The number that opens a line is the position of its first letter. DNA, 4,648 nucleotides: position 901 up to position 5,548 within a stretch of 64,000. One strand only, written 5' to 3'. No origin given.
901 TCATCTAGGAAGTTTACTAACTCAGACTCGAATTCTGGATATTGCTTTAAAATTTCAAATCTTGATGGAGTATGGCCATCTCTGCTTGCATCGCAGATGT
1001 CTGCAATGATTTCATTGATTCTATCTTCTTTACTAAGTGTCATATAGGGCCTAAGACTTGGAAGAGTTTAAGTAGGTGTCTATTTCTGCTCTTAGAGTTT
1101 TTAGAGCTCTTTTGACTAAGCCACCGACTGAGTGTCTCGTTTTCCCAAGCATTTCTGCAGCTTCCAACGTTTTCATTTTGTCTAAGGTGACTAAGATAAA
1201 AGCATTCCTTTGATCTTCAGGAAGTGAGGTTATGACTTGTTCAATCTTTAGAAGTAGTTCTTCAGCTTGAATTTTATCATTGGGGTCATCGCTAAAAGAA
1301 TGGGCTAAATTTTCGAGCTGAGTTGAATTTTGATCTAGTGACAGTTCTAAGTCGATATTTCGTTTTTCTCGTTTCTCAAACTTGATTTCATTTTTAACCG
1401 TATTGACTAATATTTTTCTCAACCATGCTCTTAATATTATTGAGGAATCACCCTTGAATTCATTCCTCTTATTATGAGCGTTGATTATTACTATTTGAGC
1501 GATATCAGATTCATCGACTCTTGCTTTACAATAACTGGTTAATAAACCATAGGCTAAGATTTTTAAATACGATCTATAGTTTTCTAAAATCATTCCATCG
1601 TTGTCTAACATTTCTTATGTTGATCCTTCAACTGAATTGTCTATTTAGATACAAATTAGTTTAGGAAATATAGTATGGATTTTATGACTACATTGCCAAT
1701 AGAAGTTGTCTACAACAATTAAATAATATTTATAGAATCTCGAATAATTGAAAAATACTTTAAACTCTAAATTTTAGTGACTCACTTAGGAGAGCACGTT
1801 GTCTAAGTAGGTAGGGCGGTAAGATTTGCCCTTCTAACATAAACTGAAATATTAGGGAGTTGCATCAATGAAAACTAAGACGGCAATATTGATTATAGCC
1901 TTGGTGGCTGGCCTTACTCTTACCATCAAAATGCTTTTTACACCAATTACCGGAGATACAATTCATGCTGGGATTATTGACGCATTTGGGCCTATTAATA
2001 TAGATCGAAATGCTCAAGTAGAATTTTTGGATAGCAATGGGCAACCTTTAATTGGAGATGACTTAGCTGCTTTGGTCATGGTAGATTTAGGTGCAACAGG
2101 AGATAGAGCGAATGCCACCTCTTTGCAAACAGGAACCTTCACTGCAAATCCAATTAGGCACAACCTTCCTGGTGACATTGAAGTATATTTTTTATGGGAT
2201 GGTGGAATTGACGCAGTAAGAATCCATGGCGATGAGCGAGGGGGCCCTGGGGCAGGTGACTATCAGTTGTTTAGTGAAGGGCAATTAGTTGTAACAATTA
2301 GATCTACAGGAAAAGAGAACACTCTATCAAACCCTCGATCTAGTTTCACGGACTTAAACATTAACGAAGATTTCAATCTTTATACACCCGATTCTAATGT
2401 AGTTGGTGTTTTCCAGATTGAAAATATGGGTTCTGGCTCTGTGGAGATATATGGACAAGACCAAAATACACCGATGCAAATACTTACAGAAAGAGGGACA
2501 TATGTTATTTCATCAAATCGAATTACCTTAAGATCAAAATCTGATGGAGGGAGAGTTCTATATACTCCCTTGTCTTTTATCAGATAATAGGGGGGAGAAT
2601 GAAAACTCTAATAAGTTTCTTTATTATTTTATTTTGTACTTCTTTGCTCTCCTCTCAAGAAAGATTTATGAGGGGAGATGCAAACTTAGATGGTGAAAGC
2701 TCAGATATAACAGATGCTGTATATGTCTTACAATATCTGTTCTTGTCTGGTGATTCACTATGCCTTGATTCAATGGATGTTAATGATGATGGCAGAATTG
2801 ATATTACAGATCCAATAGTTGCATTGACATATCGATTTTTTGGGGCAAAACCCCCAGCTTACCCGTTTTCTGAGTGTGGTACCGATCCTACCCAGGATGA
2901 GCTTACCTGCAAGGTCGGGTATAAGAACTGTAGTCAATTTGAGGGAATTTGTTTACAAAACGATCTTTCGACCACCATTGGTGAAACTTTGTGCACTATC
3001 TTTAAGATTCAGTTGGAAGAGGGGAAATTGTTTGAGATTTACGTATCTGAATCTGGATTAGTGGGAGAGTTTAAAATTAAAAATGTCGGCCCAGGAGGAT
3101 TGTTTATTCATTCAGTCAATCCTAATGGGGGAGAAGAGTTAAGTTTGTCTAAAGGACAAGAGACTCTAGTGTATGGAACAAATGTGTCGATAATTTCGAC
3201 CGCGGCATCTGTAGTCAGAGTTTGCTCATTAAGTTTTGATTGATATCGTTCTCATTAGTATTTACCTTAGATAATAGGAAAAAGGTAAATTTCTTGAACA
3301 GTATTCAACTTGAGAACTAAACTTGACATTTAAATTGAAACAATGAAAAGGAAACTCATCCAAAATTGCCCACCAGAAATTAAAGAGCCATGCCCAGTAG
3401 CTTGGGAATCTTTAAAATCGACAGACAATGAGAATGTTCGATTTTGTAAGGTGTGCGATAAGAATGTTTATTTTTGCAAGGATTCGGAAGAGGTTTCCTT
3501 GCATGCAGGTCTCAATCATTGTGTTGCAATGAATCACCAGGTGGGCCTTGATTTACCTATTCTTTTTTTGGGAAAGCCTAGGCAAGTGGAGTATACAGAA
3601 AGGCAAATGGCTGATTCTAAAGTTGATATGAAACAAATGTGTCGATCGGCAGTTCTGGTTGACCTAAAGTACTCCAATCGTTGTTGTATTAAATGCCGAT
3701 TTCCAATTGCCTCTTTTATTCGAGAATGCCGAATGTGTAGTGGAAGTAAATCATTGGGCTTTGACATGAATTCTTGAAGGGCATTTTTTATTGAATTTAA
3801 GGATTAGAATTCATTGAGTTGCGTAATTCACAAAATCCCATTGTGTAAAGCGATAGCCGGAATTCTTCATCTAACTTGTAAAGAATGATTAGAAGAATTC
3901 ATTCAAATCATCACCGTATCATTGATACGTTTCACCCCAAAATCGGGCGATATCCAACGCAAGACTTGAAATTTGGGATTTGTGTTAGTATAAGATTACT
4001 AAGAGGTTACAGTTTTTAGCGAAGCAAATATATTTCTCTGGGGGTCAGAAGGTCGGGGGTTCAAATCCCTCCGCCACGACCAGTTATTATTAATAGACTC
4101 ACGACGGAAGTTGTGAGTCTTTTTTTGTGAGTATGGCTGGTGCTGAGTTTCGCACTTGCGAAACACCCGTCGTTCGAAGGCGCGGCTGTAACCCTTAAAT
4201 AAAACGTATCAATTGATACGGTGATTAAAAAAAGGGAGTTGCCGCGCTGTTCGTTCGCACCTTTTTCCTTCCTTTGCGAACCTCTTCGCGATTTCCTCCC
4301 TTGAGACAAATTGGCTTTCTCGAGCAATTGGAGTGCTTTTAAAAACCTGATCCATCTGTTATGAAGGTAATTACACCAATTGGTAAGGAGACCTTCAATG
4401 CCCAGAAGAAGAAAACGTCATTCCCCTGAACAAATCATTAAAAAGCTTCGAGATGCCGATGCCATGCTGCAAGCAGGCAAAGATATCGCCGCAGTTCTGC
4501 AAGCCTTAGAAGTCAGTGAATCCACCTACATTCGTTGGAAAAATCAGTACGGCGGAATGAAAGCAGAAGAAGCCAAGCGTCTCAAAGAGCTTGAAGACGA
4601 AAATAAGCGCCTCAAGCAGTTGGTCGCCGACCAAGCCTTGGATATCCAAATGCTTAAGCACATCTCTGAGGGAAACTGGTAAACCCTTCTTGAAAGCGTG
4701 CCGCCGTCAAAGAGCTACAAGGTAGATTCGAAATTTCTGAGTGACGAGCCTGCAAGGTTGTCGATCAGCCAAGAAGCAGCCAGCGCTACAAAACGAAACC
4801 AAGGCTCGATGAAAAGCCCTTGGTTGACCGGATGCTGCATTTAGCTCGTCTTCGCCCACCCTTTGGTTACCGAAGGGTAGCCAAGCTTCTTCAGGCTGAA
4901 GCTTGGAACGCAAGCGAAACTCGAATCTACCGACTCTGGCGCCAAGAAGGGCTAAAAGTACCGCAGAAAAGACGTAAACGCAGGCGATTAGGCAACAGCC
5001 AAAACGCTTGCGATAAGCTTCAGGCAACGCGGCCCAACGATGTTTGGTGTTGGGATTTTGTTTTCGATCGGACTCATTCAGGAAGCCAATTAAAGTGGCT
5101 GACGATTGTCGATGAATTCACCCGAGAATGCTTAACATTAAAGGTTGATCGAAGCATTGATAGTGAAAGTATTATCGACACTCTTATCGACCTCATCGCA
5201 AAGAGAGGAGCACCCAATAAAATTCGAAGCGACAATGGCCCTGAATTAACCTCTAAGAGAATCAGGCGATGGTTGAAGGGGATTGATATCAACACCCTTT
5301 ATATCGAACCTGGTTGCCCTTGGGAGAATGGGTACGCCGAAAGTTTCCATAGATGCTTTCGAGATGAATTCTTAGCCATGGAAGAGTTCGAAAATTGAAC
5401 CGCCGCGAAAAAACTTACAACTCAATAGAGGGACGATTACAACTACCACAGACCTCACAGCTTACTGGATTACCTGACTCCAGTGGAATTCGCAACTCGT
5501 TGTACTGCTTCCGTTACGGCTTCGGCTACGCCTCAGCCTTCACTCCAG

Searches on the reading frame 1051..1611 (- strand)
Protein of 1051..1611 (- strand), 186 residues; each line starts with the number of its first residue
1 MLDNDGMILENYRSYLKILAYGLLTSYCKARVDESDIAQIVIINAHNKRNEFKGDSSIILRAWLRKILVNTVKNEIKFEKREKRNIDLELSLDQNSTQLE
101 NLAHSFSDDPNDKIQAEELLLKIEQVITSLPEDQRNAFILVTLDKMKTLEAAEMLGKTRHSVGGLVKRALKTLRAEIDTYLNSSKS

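Call 86: search_protein_families(library=pfam, max_evalue=0.001, proteins=[window:1051-1611:-])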
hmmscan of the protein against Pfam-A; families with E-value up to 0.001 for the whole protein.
window:1051-1611:- (186 aa): 4 families
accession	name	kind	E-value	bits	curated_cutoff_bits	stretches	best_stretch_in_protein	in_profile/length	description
PF08281.18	Sigma70_r4_2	-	2.4e-10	40.3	25.7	1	121-173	2-54/54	Sigma-70, region 4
PF04542.20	Sigma70_r2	-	5.5e-06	26.5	24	1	19-81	8-70/71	Sigma-70 region 2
PF04545.22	Sigma70_r4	-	7.1e-05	22.7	24.1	1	127-175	2-50/50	Sigma-70, region 4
PF22233.2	PhyR_sigma-like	-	9.8e-05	22.5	27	1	131-172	5-46/50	Response regulator PhyR, sigma-like domain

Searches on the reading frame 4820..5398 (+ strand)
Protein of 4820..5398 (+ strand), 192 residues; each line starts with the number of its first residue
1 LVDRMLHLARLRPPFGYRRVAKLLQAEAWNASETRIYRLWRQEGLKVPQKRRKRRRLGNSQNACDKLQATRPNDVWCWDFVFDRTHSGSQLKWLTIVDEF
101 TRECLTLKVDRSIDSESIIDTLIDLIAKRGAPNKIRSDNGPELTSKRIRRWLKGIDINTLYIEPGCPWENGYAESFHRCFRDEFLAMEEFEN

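Call 86: search_protein_families(library=pfam, max_evalue=0.001, proteins=[window:4820-5398:+])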
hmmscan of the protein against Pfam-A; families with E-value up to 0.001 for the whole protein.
window:4820-5398:+ (192 aa): 4 families
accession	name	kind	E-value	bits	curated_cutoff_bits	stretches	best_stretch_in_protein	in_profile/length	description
PF00665.32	rve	-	8.3e-22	77.8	32.6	1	70-165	2-100/102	Integrase core domain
PF13683.12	rve_3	-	3e-09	36.9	26.5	1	156-191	2-37/67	Integrase core domain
PF13276.12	HTH_21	-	5.3e-09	36.6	28.1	1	14-53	20-60/60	HTH-like domain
PF24764.1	rva_4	-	0.00031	21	26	0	95-144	28-77/194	Integrase core domain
